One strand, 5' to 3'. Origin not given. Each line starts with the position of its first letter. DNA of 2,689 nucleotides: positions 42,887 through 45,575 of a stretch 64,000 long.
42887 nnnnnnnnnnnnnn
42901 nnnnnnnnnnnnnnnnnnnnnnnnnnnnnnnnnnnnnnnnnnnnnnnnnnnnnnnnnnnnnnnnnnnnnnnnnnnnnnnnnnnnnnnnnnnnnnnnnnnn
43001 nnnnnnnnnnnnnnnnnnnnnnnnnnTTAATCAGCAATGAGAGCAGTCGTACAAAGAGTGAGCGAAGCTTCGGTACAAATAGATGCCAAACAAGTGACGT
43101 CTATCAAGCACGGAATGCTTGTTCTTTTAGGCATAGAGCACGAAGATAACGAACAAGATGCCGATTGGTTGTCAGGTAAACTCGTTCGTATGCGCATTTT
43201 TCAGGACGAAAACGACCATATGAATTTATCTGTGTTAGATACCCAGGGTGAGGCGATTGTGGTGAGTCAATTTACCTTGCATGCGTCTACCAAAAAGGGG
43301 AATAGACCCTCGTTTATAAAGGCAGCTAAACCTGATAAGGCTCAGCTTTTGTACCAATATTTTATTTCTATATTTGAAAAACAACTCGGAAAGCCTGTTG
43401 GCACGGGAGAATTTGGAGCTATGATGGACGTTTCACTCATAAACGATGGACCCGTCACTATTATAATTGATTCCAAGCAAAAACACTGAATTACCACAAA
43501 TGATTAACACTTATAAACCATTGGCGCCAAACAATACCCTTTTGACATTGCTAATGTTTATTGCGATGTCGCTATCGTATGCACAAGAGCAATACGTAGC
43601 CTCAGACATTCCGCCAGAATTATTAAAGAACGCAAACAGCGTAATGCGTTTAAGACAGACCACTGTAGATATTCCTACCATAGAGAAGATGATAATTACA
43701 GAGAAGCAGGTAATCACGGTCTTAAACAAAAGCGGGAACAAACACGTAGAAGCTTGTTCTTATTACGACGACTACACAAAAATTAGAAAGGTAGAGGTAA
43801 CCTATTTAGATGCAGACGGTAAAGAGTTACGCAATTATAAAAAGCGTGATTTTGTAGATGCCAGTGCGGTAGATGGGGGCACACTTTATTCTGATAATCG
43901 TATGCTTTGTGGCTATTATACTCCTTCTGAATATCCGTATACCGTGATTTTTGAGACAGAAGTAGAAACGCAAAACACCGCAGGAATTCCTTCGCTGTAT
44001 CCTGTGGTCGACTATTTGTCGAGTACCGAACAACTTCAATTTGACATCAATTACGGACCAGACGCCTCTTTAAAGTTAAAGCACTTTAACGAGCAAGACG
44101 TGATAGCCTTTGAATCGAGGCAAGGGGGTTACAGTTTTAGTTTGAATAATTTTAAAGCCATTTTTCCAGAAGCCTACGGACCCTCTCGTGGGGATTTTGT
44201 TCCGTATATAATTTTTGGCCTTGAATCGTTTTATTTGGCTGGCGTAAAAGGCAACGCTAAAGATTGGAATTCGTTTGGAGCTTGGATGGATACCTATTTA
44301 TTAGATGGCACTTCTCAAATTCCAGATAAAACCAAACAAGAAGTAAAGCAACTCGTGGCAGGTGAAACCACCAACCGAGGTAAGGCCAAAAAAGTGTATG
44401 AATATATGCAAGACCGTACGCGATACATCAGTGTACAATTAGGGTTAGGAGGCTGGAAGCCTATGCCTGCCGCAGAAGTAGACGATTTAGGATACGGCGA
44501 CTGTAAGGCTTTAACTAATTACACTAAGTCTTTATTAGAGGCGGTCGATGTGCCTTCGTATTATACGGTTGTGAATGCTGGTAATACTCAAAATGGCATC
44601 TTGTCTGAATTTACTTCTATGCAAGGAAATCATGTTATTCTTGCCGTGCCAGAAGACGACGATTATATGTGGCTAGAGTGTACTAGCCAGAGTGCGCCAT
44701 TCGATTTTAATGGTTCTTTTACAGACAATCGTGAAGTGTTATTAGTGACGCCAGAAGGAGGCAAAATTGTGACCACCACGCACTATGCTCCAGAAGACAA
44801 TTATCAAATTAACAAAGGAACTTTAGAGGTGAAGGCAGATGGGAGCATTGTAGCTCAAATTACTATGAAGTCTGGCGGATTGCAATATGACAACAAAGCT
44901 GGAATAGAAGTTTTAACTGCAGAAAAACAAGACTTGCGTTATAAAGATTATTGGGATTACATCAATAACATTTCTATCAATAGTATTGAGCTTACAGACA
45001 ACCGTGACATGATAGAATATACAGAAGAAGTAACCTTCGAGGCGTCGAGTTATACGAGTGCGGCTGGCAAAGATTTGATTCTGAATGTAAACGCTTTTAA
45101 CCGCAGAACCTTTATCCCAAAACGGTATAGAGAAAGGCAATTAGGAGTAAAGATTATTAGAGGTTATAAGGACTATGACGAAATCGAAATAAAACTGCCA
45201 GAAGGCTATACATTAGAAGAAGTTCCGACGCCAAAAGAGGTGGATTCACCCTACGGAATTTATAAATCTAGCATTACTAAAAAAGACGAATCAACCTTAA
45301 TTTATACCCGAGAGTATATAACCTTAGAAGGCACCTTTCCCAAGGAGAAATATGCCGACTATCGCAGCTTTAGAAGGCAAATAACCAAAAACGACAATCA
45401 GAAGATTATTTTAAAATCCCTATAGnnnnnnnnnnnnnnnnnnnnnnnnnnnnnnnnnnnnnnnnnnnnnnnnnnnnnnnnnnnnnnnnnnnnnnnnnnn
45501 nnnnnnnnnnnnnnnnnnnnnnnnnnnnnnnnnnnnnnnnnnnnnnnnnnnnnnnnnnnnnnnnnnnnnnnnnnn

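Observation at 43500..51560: Two catalytic + pseudo-enzyme pairs of exported DUF3857 transglutaminase-like proteins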

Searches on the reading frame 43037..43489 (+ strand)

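Call 24: search_protein_families(library=pfam, proteins=[window:43037-43489:+], max_evalue=0.0001)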
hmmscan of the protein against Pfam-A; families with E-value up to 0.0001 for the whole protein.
window:43037-43489:+ (150 aa): 1 family
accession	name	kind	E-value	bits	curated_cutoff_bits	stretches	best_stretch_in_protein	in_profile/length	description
PF02580.21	Tyr_Deacylase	-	1.5e-59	200.9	25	1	2-145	1-144/144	D-Tyr-tRNA(Tyr) deacylase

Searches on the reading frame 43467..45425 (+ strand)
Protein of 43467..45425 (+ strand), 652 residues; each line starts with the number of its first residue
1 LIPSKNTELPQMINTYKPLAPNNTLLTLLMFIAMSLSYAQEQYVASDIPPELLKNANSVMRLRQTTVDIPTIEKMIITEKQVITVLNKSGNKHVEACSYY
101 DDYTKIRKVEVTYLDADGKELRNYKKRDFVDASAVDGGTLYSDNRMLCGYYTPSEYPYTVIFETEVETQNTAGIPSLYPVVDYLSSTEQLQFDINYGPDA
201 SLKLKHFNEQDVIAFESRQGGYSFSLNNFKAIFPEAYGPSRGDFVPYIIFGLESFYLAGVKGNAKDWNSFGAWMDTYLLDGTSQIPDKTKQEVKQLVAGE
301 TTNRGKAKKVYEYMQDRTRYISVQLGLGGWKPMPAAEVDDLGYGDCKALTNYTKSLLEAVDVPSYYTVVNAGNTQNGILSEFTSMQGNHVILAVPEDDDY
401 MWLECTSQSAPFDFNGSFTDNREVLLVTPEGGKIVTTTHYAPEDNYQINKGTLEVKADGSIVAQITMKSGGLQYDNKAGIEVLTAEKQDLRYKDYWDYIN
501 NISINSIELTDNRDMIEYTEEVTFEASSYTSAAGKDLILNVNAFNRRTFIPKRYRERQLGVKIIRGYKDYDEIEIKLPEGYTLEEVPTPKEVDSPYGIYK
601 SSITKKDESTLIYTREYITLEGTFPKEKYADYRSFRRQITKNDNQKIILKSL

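Call 4: search_protein_families(library=pfam, proteins=[window:43467-45425:+], max_evalue=0.01)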
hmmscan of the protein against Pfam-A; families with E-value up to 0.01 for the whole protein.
window:43467-45425:+ (652 aa): 3 families
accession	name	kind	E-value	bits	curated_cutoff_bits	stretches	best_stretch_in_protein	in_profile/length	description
PF12969.12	DUF3857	-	1.5e-13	51.6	24.6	1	77-232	7-169/170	Domain of Unknown Function with PDB structure (DUF3857)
PF01841.26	Transglut_core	-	0.00045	20.9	23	1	293-404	4-95/108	Transglutaminase-like superfamily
PF12970.12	DUF3858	-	0.0032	18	27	1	573-648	41-115/116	Domain of Unknown Function with PDB structure (DUF3858)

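Call 5: search_protein_families(library=ncbifam, proteins=[window:43467-45425:+], max_evalue=0.01)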
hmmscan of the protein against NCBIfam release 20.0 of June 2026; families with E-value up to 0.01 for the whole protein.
window:43467-45425:+ (652 aa): 0 families

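Call 7: search_solved_structures(query=window:43467-45425:+, max_evalue=1, show_alignments=2)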
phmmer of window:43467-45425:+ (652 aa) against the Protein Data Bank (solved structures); distinct sequences matched with E-value up to 1: 0.

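Call 17: find_homologous_proteins(query=window:43500-45425:+)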
Query window:43500-45425:+ (641 aa): 5311 proteins with E <= 0.001 among 8000 candidates; the best 120 are listed.
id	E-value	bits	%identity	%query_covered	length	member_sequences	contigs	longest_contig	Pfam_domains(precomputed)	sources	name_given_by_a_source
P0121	0.0e+0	1244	85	100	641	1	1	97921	PF12969.13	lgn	-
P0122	0.0e+0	1155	100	79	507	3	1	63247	-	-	-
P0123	1.2e-215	736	52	97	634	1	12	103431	PF12969.13,PF01841.26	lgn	-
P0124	4.5e-203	694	50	98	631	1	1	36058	PF12969.13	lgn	-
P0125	1.3e-197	676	50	98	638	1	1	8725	PF12969.13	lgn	-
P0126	2.3e-196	672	49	98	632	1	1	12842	PF12969.13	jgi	jgi:hypothetical protein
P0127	2.2e-195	669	48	98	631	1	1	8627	PF12969.13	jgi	-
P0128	4.1e-195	668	48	98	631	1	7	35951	PF12969.13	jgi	jgi:uncharacterized protein DUF3857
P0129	1.1e-194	666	52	90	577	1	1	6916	PF12969.13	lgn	-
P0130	1.5e-193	663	48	97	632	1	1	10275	PF12969.13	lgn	-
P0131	9.7e-193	660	47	98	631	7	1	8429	PF12969.13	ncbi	-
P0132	4.2e-190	651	47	97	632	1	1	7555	PF12969.13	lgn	-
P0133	3.6e-189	648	47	98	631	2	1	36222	PF12969.13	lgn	-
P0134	5.6e-189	647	47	96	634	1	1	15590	PF12969.13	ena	-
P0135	2.0e-188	646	46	98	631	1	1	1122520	PF12969.13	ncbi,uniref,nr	ncbi:DUF3857 domain-containing protein [Aureisphaera galaxeae]|uniref:DUF3857 domain-containing prot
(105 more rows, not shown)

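Call 21: find_related_loci(query=A3, collection=genome_contigs, flank=8000)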
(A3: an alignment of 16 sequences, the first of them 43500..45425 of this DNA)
Query A3 (641 aa) in genome_contigs; peptide patterns used: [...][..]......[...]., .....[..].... (x = any residue, [..] = any of these).
600 stretches matched a pattern (row limit reached: there are more); 599 encode a relative of the query (tblastn E <= 1e-3); the best 80 are kept; 80 distinct loci.
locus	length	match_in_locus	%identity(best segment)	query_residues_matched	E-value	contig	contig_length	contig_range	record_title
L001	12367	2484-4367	49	14-641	0e+0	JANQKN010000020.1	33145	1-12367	MAG: Flavobacteriaceae bacterium isolate PL25a_bin.158 k99_2337695, whole genome shotgun sequence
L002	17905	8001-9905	47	14-641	0e+0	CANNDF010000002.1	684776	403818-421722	uncultured Dokdonia sp. isolate 1128.fasta genome assembly, contig: NODE_2, whole genome shotgun sequence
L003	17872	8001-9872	46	15-638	0e+0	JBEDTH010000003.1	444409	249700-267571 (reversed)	MAG: Dokdonia sp. isolate SIP_700_Bin12 700mSIPHEX1_12-scaffold_21_c1, whole genome shotgun sequence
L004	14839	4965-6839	46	16-639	0e+0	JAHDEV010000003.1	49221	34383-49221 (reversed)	MAG: Dokdonia sp. isolate MAG-19 ND_575, whole genome shotgun sequence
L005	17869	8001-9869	45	17-638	2e-180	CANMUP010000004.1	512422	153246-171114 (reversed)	uncultured Flaviramulus sp. isolate N17-2-Z.fasta genome assembly, contig: NODE_4, whole genome shotgun sequence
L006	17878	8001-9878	45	14-638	7e-178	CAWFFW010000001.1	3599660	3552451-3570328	MAG: uncultured Flavobacteriaceae bacterium isolate MFD03250.bin.1.1 genome assembly, contig: contig_10905, whole genome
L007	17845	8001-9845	44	24-638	5e-178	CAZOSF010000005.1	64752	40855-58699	MAG TPA_asm: uncultured Alteromonas sp. isolate binchicken_co176_91 genome assembly, contig: NODE_98_length_64752_cov_10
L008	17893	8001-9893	44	14-641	3e-176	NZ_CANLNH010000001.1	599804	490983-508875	Uncultured Dokdonia sp. isolate 807.fasta NODE_1, whole genome shotgun sequence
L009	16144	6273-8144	44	17-638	7e-176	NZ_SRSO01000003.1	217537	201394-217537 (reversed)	Flavivirga rizhaonensis strain RZ03 NODE_3_length_217537_cov_16.8416_ID_682, whole genome shotgun sequence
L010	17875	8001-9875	45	16-638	6e-175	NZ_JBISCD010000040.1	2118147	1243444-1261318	Thalassobellus sediminis strain MEBiC06508 k141_54, whole genome shotgun sequence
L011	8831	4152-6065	44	6-638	1e-174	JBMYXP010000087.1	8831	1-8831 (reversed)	MAG: Winogradskyella sp. isolate ME_XS_2208_bin_77 ME_XS_2208_bin_77_86, whole genome shotgun sequence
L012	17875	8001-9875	44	18-638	1e-173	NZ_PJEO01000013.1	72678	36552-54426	Confluentibacter flavum strain 3B 495, whole genome shotgun sequence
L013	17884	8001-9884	43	13-638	1e-172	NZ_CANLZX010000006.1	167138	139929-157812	Uncultured Algibacter sp. isolate 4-1434.fasta NODE_6, whole genome shotgun sequence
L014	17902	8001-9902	43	8-638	2e-172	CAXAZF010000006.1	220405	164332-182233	MAG TPA_asm: uncultured Flavobacteriaceae bacterium isolate ERR599364_concoct_42 genome assembly, contig: ERZ2772610.39,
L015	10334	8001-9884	44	12-639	2e-171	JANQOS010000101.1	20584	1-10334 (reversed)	MAG: Altibacter sp. isolate IP29b_bin.140 k99_2611207, whole genome shotgun sequence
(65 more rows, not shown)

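Call 45: predict_structure(alignment_id=A5)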
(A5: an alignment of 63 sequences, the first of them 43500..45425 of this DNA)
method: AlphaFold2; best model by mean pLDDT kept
length: 641 residues; sequences in the alignment: 63
mean_pLDDT: 91.0   pTM: 0.84
mean pLDDT of the five models: 91.0, 90.5, 90.1, 89.8, 89.4
residues with pLDDT >= 90: 492; 70-90: 110; 50-70: 33; < 50: 6
segments of 3 or more residues with pLDDT < 50: 313-317
pLDDT, mean of each block of 10 residues (from residue 1): 62 79 66 93 97 98 97 97 89 93 94 93 63 81 95 96 91 96 96 93 95 97 91 93 92 94 87 94 96 95 88 55 91 88 96 92 86 88 93 80 89 94 94 96 96 97 87 95 93 96 93 95 92 92 92 95 96 91 98 95 97 96 97 94 89
secondary structure, 60 per line:
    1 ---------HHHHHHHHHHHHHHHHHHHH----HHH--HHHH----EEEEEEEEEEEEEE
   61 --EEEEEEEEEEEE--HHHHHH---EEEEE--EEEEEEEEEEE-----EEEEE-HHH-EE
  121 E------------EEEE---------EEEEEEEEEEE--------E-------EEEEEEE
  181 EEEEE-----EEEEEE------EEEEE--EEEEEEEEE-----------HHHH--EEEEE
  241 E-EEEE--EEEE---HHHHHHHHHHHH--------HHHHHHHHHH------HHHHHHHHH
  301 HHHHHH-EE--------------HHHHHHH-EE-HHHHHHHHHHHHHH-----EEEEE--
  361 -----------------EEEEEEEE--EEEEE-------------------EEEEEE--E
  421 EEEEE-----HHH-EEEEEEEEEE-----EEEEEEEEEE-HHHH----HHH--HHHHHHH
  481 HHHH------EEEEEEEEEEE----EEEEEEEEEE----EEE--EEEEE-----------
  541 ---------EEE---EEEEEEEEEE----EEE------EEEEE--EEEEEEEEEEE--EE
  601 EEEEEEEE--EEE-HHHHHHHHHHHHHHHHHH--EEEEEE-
elements in order: H10-29 H39-42 E47-60 E63-74 H77-82 E86-90 E93-103 E109-113 E119-121 E134-137 E147-157 E174-185 E191-196 E203-207 E210-218 H230-233 E236-241 E243-246 E249-252 H256-267 H276-285 H292-306 H324-330 H335-348 E354-358 E378-385 E388-392 E412-417 E420-425 E435-444 E450-459 H461-464 H474-484 E491-501 E506-515 E520-522 E525-529 E550-552 E556-565 E570-572 E579-583 E586-596 E599-608 E611-613 H615-632 E635-640

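Call 48: fold_search(model_id=the predicted structure, library=pdb)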
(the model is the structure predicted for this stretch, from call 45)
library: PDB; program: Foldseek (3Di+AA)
matches with E <= 10: 1310; with E <= 0.001: 45
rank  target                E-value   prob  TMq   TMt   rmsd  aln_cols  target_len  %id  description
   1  3kd4_A                4.4e-28  1.00  0.61  0.75   6.4       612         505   13  CRYSTAL STRUCTURE OF A PUTATIVE PROTEASE (BDI_1141) FROM PARABACTEROIDES DISTASONIS ATCC 8503 AT 2.00 A RESOLUTION (released 2009-11-24)
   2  7oci_A                4.5e-09  1.00  0.16  0.21  20.6       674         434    7  Cryo-EM structure of yeast Ost6p containing oligosaccharyltransferase complex (released 2022-02-16)
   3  6ezn_A                5.6e-09  1.00  0.15  0.21  21.0       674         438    8  Cryo-EM structure of the yeast oligosaccharyltransferase (OST) complex (released 2018-01-17)
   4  8b6l_O                2.9e-08  1.00  0.16  0.18  20.8       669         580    7  Subtomogram average of the human Sec61-TRAP-OSTA-translocon (released 2022-12-07)
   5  8agb_E                4.9e-08  1.00  0.16  0.22  20.8       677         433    7  Structure of yeast oligosaccharylransferase complex with lipid-linked oligosaccharide bound (released 2022-12-07)
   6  6s7t_E                3.1e-07  1.00  0.17  0.23  21.0       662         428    8  Cryo-EM structure of human oligosaccharyltransferase complex OST-B (released 2019-12-18)
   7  6s7o_E                1.1e-06  1.00  0.17  0.19  20.8       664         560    7  Cryo-EM structure of human oligosaccharyltransferase complex OST-A (released 2019-12-18)
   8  8pn9_E                2.0e-06  1.00  0.16  0.18  20.3       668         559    6  Structure of human oligosaccharyltransferase OST-A complex bound to NGI-1 (released 2024-05-08)
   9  5mj6_A                7.7e-06  1.00  0.17  0.13  15.3       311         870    9  Ligand-induced conformational change of Insulin-regulated aminopeptidase: insights on catalytic mechanism and active s (released 2017-04-05)
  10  4p8q_A                8.6e-06  0.94  0.17  0.14  19.1       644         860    7  Crystal Structure of Human Insulin Regulated Aminopeptidase with Alanine in Active Site (released 2014-12-03)
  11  6rqx_A                1.1e-05  1.00  0.16  0.13  14.5       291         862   10  High-resolution crystal structure of ERAP1 in complex with 10mer phosphinic peptide (released 2019-12-18)
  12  3isr_A                1.2e-05  1.00  0.15  0.33  18.5       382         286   10  The Crystal Structure of a Putative Cysteine Protease from Cytophaga hutchinsonii to 1.9A (released 2009-09-08)
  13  6mgq_C                1.9e-05  1.00  0.17  0.13  15.5       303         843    9  ERAP1 in the open conformation bound to 10mer phosphinic inhibitor DG014 (released 2019-12-18)
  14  6koz_B                1.9e-05  0.99  0.16  0.21  16.2       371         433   10  Crystal structure of two domain M1 zinc metallopeptidase E323 mutant bound to L-Leucine amino acid (released 2020-01-22)
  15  6ryf_A                2.0e-05  1.00  0.17  0.13  13.7       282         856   11  High-resolution crystal structure of ERAP1 in complex with 15mer phosphinic peptide (released 2019-12-18)
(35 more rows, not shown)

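Call 49: search_solved_structures(query=A5, max_evalue=1, show_alignments=1)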
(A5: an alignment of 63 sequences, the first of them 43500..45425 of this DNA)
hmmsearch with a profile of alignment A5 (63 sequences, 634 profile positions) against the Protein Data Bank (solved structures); distinct sequences matched with E-value up to 1: 2.
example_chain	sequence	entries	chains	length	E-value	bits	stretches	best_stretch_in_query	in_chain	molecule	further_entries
3kd4_A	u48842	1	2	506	0.027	16.2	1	556-628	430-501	Putative protease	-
3q0b_X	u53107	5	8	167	0.74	11.5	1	398-447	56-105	Histone-lysine N-methyltransferase, H3 lysine-9 specific SUVH5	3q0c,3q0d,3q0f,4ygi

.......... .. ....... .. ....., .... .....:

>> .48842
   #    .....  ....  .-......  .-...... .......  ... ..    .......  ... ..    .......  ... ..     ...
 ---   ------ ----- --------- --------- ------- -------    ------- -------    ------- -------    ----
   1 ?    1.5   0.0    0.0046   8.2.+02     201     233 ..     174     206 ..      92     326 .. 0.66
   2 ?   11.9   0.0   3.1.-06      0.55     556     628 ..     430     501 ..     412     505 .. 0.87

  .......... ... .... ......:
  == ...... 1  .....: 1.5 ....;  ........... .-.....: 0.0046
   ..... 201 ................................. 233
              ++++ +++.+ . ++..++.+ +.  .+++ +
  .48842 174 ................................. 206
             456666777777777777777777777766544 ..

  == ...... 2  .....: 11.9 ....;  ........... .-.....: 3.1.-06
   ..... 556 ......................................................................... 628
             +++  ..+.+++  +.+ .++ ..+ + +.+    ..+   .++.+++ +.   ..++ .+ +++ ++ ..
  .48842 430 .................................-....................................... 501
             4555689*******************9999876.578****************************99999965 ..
